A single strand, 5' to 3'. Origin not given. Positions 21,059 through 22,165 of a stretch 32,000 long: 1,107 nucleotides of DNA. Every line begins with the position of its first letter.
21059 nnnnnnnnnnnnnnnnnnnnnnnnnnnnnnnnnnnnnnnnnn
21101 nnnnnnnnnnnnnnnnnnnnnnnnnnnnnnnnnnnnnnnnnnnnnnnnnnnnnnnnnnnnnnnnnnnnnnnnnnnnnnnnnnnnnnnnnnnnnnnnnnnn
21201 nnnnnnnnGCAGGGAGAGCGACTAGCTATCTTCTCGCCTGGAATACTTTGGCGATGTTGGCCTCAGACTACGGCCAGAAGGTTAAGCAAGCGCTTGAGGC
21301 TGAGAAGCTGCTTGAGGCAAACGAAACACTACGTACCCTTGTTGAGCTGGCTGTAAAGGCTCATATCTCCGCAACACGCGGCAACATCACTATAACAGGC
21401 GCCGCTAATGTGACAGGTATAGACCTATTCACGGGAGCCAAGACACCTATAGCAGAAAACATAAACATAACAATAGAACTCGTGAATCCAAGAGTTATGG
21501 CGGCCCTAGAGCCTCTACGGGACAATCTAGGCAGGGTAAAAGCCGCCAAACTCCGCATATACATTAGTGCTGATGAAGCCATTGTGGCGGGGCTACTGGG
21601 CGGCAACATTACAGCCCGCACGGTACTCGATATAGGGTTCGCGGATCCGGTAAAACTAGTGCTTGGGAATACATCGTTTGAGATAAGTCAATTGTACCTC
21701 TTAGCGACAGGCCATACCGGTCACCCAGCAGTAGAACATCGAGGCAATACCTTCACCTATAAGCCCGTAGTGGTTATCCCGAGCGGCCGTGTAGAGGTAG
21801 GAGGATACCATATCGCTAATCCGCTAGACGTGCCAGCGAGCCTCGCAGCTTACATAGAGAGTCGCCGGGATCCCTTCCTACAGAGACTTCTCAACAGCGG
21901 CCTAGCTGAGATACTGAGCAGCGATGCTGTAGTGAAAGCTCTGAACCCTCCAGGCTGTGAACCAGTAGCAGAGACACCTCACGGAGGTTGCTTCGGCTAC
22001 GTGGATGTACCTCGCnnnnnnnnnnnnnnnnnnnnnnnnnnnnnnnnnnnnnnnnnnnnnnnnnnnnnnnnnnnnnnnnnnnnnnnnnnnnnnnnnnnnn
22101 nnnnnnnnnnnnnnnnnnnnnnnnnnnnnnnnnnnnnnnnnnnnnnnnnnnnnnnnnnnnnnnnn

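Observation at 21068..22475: CcmF carries a ~350-residue, sequon-rich insertion in its last extracytoplasmic domain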

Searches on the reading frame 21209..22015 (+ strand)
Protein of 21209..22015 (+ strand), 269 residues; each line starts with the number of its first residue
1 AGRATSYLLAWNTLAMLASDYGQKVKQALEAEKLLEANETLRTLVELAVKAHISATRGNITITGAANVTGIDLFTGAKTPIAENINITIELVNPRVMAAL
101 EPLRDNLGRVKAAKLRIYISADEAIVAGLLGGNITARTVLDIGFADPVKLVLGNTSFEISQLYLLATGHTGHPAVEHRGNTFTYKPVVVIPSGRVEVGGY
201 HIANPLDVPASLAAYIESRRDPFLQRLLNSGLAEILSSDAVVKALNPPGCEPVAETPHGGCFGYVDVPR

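Call 78: search_solved_structures(query=A3, max_evalue=10)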
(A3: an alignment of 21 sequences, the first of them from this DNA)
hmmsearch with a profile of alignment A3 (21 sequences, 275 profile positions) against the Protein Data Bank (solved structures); distinct sequences matched with E-value up to 10: 1.
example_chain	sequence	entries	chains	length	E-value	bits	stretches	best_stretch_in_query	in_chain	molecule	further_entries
3e38_A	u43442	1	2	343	0.54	13.1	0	113-172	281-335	two-domain protein containing predicted PHP-like metal-dependent phosphoesterase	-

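Call 79: find_homologous_proteins(query=A3, max_evalue=0.001)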
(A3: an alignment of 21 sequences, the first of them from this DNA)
Query A3 (21 sequences): 8000 candidates shared short words with the query, none scored E <= 0.001.
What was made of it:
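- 21209..22015 (+): Insertion 1 (aa 537-805). In order: three helices, about 12 long antiparallel strands, four short helices, then a loop carrying C786 and C797. It holds 6 of the 8 sequons and is poorly conserved in sequence. The ins1 profile gave no PDB hit, and the word-index search returned nothing, not even family members, so that result is uninformative (calls 78, 79).
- Tried and rejected: That second search is uninformative (calls 78, 79).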
